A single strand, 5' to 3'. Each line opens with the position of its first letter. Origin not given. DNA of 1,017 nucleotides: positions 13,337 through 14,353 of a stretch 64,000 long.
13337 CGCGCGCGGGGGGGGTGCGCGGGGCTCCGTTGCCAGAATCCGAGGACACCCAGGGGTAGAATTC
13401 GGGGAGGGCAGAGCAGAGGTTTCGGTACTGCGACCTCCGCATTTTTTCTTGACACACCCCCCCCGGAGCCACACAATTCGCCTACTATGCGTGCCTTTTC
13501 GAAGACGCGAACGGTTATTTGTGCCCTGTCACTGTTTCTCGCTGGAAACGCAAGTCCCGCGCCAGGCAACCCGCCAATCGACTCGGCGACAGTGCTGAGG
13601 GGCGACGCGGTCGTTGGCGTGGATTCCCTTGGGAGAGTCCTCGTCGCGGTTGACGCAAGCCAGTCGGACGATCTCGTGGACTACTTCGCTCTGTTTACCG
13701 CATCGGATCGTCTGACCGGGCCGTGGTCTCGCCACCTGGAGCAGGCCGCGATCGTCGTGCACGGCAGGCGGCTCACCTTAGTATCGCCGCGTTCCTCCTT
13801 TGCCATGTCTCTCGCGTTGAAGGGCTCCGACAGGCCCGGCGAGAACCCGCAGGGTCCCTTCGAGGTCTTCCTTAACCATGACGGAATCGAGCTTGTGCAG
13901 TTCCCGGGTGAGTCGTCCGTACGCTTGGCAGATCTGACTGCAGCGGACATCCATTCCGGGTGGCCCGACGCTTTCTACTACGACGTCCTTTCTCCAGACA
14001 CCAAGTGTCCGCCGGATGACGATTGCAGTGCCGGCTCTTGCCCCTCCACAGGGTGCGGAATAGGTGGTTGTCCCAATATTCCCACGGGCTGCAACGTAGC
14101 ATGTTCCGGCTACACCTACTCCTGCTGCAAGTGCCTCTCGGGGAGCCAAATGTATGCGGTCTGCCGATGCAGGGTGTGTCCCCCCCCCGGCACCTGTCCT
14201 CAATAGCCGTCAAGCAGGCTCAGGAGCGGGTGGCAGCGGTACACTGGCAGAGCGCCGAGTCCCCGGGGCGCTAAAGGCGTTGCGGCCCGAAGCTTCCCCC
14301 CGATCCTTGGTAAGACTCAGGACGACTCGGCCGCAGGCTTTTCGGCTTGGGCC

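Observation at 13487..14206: Lower-GC orphan secreted protein with a densely Cys-rich C-terminal module.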

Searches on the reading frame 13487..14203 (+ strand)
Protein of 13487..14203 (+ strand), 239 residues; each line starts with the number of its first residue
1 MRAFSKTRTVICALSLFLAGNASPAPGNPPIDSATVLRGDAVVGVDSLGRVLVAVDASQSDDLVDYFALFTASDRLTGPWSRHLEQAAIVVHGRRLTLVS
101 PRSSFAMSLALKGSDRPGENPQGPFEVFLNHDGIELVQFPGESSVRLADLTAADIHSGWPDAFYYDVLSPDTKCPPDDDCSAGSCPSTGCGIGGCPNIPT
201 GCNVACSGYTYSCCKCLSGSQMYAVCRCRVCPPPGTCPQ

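Call 6: search_protein_families(library=pfam, proteins=[window:13487-14203:+], max_evalue=10)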
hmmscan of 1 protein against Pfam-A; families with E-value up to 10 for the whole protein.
window:13487-14203:+ (239 aa): 0 families
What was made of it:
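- On NVEALA family (PF14055): The window protein has no Pfam hit even at E<=10 (call 6).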

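Call 7: search_protein_families(library=ncbifam, proteins=[window:13487-14203:+], max_evalue=10)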
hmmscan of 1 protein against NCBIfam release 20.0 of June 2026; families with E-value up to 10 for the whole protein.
window:13487-14203:+ (239 aa): 1 family
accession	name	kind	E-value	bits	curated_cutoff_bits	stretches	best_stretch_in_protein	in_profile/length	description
NF041850.1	VI_secsys_TagV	equivalog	0.059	13.1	300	1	7-73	3-69/166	type VI secretion system accessory protein TagV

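Call 8: find_homologous_proteins(query=window:13487-14203:+, max_evalue=0.01)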
Query window:13487-14203:+ (239 aa): 2 proteins with E <= 0.01 among 1021 candidates.
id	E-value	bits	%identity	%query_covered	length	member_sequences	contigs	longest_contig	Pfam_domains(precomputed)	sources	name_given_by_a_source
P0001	9.2e-160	548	100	100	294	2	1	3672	-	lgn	-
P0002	1.3e-37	147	39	96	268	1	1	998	-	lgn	-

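Call 11: find_encoding_contigs(protein=P0002, flank=10000)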
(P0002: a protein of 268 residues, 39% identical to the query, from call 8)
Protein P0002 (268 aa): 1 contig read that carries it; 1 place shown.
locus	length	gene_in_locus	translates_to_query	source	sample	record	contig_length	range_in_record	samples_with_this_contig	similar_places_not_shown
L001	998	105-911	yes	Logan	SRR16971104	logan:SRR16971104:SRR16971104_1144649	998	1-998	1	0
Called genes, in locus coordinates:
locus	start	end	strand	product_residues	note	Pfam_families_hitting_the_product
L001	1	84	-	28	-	?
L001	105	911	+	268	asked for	-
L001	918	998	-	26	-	?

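Call 12: find_encoding_contigs(protein=P0001, flank=10000)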
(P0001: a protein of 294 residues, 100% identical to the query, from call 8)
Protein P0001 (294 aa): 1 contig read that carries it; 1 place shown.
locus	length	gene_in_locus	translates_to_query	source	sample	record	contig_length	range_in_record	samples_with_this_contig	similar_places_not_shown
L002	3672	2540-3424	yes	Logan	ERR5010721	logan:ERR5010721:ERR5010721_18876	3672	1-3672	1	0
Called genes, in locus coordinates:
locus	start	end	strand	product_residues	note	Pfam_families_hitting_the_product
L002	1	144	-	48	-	?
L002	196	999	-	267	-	PF01887:SAM_HAT_N, PF20257:SAM_HAT_C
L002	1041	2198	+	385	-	PF00266:Aminotran_5, PF01212:Beta_elim_lyase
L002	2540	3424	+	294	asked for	-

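Call 19: search_protein_representatives(protein=window:13487-14203:+)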
Query: 239 residues. Proteins with E-value up to 0.001 (for the whole library): 93; up to 1e-10: 56; up to 1e-30: 14. The best 93 are listed.
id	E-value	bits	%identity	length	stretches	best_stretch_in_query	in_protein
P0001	2.9e-160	547.5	100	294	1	1-239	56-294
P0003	1.8e-44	168.2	47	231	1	33-234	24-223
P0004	1.9e-42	161.6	45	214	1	17-231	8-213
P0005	9.3e-41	156.1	41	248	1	20-233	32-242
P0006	4.0e-37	144.2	41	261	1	28-233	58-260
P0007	2.7e-36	141.4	44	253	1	13-234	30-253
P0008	3.2e-32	128.1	55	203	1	4-170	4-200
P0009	3.2e-32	128.1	36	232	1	15-232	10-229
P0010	5.4e-32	127.3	44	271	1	29-232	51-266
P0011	9.9e-32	126.5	42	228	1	27-231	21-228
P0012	1.4e-31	126.0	39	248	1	16-233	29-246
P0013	4.7e-31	124.3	39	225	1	12-231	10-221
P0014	8.0e-31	123.5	39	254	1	40-232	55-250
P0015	8.1e-31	123.5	40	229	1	27-231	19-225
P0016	3.7e-30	121.3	42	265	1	34-237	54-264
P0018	4.7e-28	114.4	43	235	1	22-233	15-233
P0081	1.8e-05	40.5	43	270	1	162-229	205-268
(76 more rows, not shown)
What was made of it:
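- On The undescribed family itself (class A: signal peptide, beta N-domain, Cys module): The phmmer E-values to relatives reach 1.8e-44 (call 19).
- Checked: 93 clusters at 50% identity match at E<=1e-3, and 56 at E<=1e-10 (call 19).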

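Call 24: find_homologous_proteins(query=A2, max_evalue=0.001)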
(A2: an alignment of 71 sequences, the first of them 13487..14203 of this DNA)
Query A2 (71 sequences) (239 aa, profile of the alignment): 3 proteins with E <= 0.001 among 8000 candidates.
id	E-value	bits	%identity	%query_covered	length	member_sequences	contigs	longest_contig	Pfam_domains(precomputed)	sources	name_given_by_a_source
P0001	2.7e-69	252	100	100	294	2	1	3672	-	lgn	-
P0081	2.0e-26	112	41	31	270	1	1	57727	-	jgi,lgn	-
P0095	3.9e-22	97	49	21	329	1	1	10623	-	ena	-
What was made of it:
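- Tried and rejected: A profile query of the word-indexed protein database with 71 sequences was swamped by the candidate cap and returned three hits (call 24).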

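Call 26: search_solved_structures(query=A2, max_evalue=10)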
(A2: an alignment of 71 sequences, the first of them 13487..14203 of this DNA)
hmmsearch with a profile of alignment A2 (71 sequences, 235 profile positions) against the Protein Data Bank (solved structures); distinct sequences matched with E-value up to 10: 5.
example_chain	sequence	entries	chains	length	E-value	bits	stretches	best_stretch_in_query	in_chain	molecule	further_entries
6qm7_D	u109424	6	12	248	0.32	14.2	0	30-61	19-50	Proteasome alpha4 chain | Proteasome endopeptidase complex | Proteasome subunit alpha type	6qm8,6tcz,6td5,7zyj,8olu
5jvv_B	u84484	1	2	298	0.81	12.9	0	29-61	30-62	beta-1,3-glucosyltransferase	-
9s34_H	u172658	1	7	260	0.96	12.6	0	30-98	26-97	Proteasome subunit alpha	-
3h4p_A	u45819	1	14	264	2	11.6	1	27-113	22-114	Proteasome subunit alpha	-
8aoz_AAA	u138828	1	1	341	2.4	11.3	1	27-87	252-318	Beta-ribofuranosylaminobenzene 5'-phosphate synthase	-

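Call 28: find_related_loci(query=A3, collection=genome_contigs, flank=10000)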
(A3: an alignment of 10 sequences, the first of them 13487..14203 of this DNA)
Query A3 (239 aa) in genome_contigs; peptide patterns used: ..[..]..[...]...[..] (x = any residue, [..] = any of these).
10 stretches matched a pattern; 4 encode a relative of the query (tblastn E <= 1e-3); 4 distinct loci.
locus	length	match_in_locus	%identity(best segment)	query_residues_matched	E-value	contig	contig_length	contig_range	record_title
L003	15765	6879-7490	39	32-233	7e-35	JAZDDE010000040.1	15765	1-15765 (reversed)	MAG: Gemmatimonadota bacterium isolate TC87O_Bin_5 TC87O_Bin_5_clean_scaffold_40, whole genome shotgun sequence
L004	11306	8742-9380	39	24-233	6e-34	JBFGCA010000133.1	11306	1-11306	MAG: Thermoanaerobaculia bacterium isolate Mix_sand01.2020.11.Z.57 k141_738269_length_11306_cov_17.3583, whole genome sh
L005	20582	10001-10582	37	22-206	6e-28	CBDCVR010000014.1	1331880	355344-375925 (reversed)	MAG: Candidatus Multivoradales bacterium isolate 0088ef25-fcbd-47ff-864f-d136ca1a03a8 genome assembly, contig: contig_14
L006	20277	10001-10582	37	22-206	6e-28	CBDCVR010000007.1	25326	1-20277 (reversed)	MAG: Candidatus Multivoradales bacterium isolate 0088ef25-fcbd-47ff-864f-d136ca1a03a8 genome assembly, contig: contig_7,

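Call 31: find_related_loci(query=A3, collection=metagenome_contigs, flank=10000)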
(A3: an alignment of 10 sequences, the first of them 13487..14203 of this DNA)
Query A3 (239 aa) in metagenome_contigs; peptide patterns used: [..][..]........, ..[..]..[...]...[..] (x = any residue, [..] = any of these).
493 stretches matched a pattern; 2 encode a relative of the query (tblastn E <= 1e-3); 2 distinct loci.
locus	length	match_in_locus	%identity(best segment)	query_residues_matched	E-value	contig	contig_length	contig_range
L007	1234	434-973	41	48-231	2e-33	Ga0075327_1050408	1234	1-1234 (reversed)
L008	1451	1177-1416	43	32-111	9e-15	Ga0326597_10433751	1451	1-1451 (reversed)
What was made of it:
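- Tried and rejected: The metagenome contig scan gave only two short loci (call 31).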

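Call 32: find_encoding_contigs(protein=P0081, flank=10000)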
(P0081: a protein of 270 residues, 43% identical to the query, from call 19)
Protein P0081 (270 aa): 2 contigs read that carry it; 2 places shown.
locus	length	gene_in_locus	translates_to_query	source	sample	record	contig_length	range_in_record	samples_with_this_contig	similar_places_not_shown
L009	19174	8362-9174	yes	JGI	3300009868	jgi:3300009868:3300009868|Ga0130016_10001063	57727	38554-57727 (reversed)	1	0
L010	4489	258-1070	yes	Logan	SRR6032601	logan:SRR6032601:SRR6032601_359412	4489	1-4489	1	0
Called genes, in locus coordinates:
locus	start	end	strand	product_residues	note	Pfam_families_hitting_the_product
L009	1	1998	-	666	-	?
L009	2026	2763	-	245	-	PF06439:3keto-disac_hyd (weak)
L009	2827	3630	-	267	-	-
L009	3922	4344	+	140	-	PF00994:MoCF_biosynth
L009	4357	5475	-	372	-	PF02310:B12-binding, PF03308:MeaB, PF01656:CbiA (weak), PF02492:cobW (weak), PF03029:ATP_bind_1 (faint), PF03266:NTPase_1 (faint)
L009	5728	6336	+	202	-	PF01121:CoaE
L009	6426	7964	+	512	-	PF07498:Rho_N, PF07497:Rho_RNA_bind, PF00006:ATP-synt_ab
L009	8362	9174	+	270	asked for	-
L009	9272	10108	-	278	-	-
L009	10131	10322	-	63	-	-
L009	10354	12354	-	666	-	PF01663:Phosphodiest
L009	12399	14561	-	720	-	PF01663:Phosphodiest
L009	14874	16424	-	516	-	PF00884:Sulfatase, PF01663:Phosphodiest, PF16347:SGSH_C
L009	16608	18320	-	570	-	PF01964:ThiC_Rad_SAM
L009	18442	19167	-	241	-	-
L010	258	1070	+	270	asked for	-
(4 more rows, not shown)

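Call 33: find_encoding_contigs(protein=P0095, flank=10000)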
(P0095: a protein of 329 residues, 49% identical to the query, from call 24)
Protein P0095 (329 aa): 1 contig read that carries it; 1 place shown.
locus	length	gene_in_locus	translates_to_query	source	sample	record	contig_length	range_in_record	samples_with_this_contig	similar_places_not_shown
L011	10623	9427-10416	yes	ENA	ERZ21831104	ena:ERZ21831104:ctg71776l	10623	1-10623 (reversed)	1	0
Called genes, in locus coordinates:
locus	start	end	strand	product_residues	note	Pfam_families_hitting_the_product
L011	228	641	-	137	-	-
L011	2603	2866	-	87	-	-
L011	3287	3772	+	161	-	-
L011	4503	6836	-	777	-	PF07244:POTRA (weak), PF08479:POTRA_2 (faint), PF07244:POTRA, PF01103:Omp85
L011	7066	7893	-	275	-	-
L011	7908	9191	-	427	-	PF04015:DUF362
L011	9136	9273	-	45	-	-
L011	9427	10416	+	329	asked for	-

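Call 40: predict_structure(alignment_id=A2)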
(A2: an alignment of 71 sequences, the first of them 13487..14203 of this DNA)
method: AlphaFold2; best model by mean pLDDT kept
length: 239 residues; sequences in the alignment: 71
mean_pLDDT: 88.5   pTM: 0.83
mean pLDDT of the five models: 88.5, 88.4, 88.1, 87.9, 87.5
residues with pLDDT >= 90: 170; 70-90: 36; 50-70: 28; < 50: 5
segments of 3 or more residues with pLDDT < 50: 1-3
pLDDT, mean of each block of 10 residues (from residue 1): 49 54 62 93 98 94 97 98 98 96 97 86 93 97 91 97 94 85 95 95 95 92 94 74
secondary structure, 60 per line:
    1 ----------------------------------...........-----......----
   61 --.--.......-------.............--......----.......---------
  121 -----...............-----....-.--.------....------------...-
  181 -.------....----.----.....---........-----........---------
elements in order: E35-45 E51-56 E66-72 E80-92 E95-100 E105-111 E126-140 H161-164 E189-192 E202-206 E210-217 E223-230
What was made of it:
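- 13583..13906 (+): N-terminal all-beta domain, residues 33-140, with seven predicted strands. Call 40: pLDDT 93-98 over residues 31-110 and 86-97 over 111-140.
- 13907..14005 (+): Ordered connector, residues 141-173, carrying the conserved W159-P160-x2-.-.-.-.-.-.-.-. motif. Call 40: pLDDT 85-97.
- On Radical-SAM-modified Cys-rich RiPP (ranthipeptide/SCIFF type): The precursor has a signal peptide and a folded 140-aa domain (call 40).
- The full-length AF2 model has pLDDT 88.5 and pTM 0.83, with an ordered connector (call 40). The connector is confidently ordered and the two domains pack together (pTM 0.83, call 40). The AF2 model is confident (call 40).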

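Call 43: fold_search(model_id=the predicted structure, library=pdb)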
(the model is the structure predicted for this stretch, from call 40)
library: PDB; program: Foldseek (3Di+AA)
matches with E <= 10: 463; with E <= 0.001: 0
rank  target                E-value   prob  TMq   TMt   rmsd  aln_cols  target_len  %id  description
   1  1x5z_MODEL_1_A        3.4e-02  0.13  0.10  0.15  19.6       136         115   15  Solution structure of the fibronectin type-III domain of human protein tyrosine phosphatase, receptor type, D  (released 2005-11-17)
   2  2q5t                  6.9e-02  0.23  0.14  0.07   9.3       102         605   13  Full-length Cholix toxin from Vibrio Cholerae (released 2008-02-12)
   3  7tl9_C                6.9e-02  0.04  0.10  0.04  18.8       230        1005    9  SARS-CoV-2 Omicron 1-RBD up Spike Protein Trimer without the P986-P987 stabilizing mutations (S-GSAS-Omicron) (released 2022-02-23)
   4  7tlc_A                1.3e-01  0.03  0.10  0.04  19.1       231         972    9  Down-state locked, S2 stabilized rS2d-HexaPro SARS-CoV-2 spike ectodomain in the RBD-down conformation, State 1 (released 2022-02-02)
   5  7cyp_A                1.4e-01  0.03  0.12  0.04  18.9       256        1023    8  Complex of SARS-CoV-2 spike trimer with its neutralizing antibody HB27 (released 2021-06-09)
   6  7ufg_B                1.6e-01  0.09  0.12  0.04  16.5       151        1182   10  Cryo-EM structure of PAPP-A in complex with IGFBP5 (released 2022-09-28)
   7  9gtx_A                2.3e-01  0.20  0.13  0.18  11.3        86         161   13  Structural and functional analysis of the Helicobacter pylori lipoprotein chaperone LolA (released 2024-12-18)
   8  7arm_A                2.6e-01  0.14  0.12  0.14  11.4       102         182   15  LolCDE in complex with lipoprotein and LolA (released 2021-04-07)
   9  6f3z_B                2.8e-01  0.07  0.12  0.15  16.3       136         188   13  Complex of E. coli LolA and periplasmic domain of LolC (released 2018-07-25)
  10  1ant_I                3.0e-01  0.16  0.20  0.13  16.2       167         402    8  BIOLOGICAL IMPLICATIONS OF A 3 ANGSTROMS STRUCTURE OF DIMERIC ANTITHROMBIN (released 1995-01-26)
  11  4ki3_K                3.0e-01  0.06  0.10  0.14  16.3       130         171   14  1.70 Angstrom resolution crystal structure of outer-membrane lipoprotein carrier protein (lolA) from Yersinia pestis C (released 2013-05-15)
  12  6jld_B                3.7e-01  0.07  0.14  0.17  17.5       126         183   12  Crystal structure of a human ependymin related protein (released 2019-07-10)
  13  4xiw_A                4.0e-01  0.10  0.13  0.13  13.8       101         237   15  Carbonic anhydrase Cah3 from Chlamydomonas reinhardtii in complex with acetazolamide (released 2015-02-11)
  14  5jpg_B                4.4e-01  0.09  0.12  0.17   8.6        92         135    6  Rat Galectin 5 with lactose (released 2017-05-24)
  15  8t1m_B                4.4e-01  0.06  0.11  0.18  10.0       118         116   15  Novel Domain of Unknown Function Solved with AlphaFold (released 2024-01-17)
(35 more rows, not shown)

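Call 50: fold_search(model_id=the predicted structure, library=viral)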
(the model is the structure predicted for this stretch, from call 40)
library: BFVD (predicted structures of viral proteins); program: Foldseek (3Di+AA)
matches with E <= 10: 616; with E <= 0.001: 0
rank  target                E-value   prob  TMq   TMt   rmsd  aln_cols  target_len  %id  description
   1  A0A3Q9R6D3            8.0e-02  0.51  0.22  0.25  15.7       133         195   12  (no name in the UniProt tables at hand)
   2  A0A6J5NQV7            9.9e-02  0.18  0.14  0.05  21.6       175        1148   16  Concanavalin A-like lectin/glucanases superfamily [uncultured Caudovirales phage]
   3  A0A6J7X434            1.0e-01  0.15  0.14  0.14  19.6       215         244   10  Uncharacterized protein [uncultured Caudovirales phage]
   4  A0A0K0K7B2            1.1e-01  0.06  0.10  0.04  22.5       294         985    9  Envelope glycoprotein J [Infectious laryngotracheitis virus]
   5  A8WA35                1.2e-01  0.20  0.12  0.19  16.1       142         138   13  Immunity repressor [Mycobacterium phage Giles]
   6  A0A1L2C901            1.3e-01  0.12  0.11  0.05  20.2       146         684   12  Fibronectin type-III domain-containing protein [Pseudomonas phage ZC03]
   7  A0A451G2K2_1          1.6e-01  0.12  0.11  0.04  18.4       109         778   13  (no name in the UniProt tables at hand)
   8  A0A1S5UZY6            1.6e-01  0.08  0.11  0.06  16.3       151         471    9  (no name in the UniProt tables at hand)
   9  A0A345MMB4            2.0e-01  0.18  0.14  0.26  12.4       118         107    8  (no name in the UniProt tables at hand)
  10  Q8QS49                2.1e-01  0.08  0.11  0.11  16.1       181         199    9  Membrane glycoprotein UL40 [Panine betaherpesvirus 2]
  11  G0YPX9                2.2e-01  0.30  0.11  0.15  11.8        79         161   14  Gp30 [Erwinia phage vB_EamM-Y2]
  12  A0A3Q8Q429            2.4e-01  0.03  0.09  0.09  22.6       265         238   13  (no name in the UniProt tables at hand)
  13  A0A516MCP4            2.5e-01  0.06  0.12  0.07  16.3       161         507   10  (no name in the UniProt tables at hand)
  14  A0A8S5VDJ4            2.6e-01  0.25  0.13  0.22  18.2        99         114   15  Outer membrane protein assembly factor [Siphoviridae sp. ctGa111]
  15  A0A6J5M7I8            2.6e-01  0.11  0.13  0.07  21.8       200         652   12  Uncharacterized protein [uncultured Caudovirales phage]
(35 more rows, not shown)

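Call 51: search_protein_families(library=pfam, alignment_id=A2, max_evalue=0.1)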
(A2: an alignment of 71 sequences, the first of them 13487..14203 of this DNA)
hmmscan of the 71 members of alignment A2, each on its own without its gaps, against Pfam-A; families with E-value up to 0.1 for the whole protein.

A. member 1, window:13487-14203:+ (239 aa): 0 families

B. families by the number of members that match (of 71 scanned): 5 families
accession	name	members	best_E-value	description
PF20082.4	DUF6476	1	0.003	Family of unknown function (DUF6476)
PF01839.29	FG-GAP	1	0.022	FG-GAP repeat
PF19698.5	DUF6197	1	0.057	Family of unknown function (DUF6197)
PF10756.15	bPH_6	1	0.068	Bacterial PH domain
PF16854.11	VPS53_C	1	0.092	Vacuolar protein sorting-associated protein 53 C-terminus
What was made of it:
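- Closest known: DxDxDG-type Ca2+-binding loops, as in FG-GAP and thrombospondin type-3 repeats. Same: One member gives a weak FG-GAP hit (E=0.022, call 51).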

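Call 53: list_cluster_members(proteins=[P0003, P0004, P0005, P0006, P0007, P0009, P0011, P0012, P0015, P0018])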
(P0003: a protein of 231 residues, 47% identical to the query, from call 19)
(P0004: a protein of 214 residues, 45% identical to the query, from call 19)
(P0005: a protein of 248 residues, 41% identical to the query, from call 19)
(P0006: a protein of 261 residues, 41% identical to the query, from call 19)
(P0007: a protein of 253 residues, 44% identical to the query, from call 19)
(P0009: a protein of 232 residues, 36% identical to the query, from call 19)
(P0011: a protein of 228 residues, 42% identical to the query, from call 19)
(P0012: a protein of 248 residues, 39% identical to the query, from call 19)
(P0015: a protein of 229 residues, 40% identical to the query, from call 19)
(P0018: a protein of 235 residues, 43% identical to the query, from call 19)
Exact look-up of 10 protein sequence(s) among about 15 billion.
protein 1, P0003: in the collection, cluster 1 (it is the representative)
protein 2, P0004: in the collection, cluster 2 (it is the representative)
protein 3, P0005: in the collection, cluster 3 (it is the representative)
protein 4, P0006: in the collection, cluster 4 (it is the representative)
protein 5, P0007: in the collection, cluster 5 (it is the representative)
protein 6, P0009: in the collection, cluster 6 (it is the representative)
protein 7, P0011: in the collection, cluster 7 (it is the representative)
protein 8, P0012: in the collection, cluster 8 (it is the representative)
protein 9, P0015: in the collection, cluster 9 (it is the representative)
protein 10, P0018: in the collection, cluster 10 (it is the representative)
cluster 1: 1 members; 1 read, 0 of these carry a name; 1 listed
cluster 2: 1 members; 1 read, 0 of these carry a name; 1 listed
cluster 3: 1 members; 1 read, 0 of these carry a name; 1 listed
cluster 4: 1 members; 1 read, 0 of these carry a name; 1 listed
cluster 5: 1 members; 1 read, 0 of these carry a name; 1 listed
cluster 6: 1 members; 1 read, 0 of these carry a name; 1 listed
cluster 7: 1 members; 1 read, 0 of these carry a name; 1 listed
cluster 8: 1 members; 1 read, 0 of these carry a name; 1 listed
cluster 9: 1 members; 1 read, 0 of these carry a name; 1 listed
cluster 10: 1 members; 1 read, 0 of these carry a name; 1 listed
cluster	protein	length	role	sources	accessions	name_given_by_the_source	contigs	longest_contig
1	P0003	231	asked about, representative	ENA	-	-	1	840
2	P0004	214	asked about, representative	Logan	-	-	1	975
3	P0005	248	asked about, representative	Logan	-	-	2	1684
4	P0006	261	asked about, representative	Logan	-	-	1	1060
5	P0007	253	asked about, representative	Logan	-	-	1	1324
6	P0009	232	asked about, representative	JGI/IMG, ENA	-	-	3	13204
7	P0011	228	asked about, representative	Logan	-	-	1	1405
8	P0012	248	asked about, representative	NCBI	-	-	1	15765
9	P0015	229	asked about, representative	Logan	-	-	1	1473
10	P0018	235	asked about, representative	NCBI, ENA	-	-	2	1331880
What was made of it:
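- The ten closest relatives looked up are all singleton clusters from metagenomes (call 53). The family is very rare (calls 19, 53).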

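Call 80: search_protein_families(library=ncbifam, alignment_id=A2, max_evalue=0.01)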
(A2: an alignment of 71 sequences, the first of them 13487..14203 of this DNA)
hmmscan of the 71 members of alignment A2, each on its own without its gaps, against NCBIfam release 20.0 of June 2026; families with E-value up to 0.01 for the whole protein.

A. member 1, window:13487-14203:+ (239 aa): 0 families

B. families by the number of members that match (of 71 scanned): 1 family
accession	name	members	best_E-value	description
NF007755.0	PRK10436.1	1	0.0046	type II secretion system protein GspE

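Call 81: search_protein_families(library=padloc, alignment_id=A3, max_evalue=0.01)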
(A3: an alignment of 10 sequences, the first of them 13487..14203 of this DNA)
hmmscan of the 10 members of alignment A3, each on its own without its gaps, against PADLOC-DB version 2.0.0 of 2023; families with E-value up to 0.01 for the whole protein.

A. member 1, window:13487-14203:+ (239 aa): 0 families

B. families by the number of members that match (of 10 scanned): 0 families

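Call 82: search_protein_families(library=phrogs, alignment_id=A3, max_evalue=0.01)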
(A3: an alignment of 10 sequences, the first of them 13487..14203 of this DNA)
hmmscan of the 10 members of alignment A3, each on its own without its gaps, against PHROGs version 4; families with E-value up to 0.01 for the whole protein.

A. member 1, window:13487-14203:+ (239 aa): 0 families

B. families by the number of members that match (of 10 scanned): 0 families

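Call 101: search_protein_families(library=pfam, proteins=[L009:9272-10108:-, L009:10131-10322:-, L011:7066-7893:-, L005:12009-12662:-, L005:12659-14671:-], max_evalue=0.01)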
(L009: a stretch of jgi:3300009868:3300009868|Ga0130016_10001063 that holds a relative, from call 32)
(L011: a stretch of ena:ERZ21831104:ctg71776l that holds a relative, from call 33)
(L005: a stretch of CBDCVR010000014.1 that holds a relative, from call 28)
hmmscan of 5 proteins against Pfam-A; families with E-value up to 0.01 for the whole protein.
L009:9272-10108:- (278 aa): 0 families

L009:10131-10322:- (63 aa): 0 families

L011:7066-7893:- (275 aa): 0 families

L005:12009-12662:- (217 aa): 0 families

L005:12659-14671:- (670 aa): 0 families
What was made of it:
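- Tried and rejected: Pfam on unknown neighbours in other loci found nothing (call 101).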
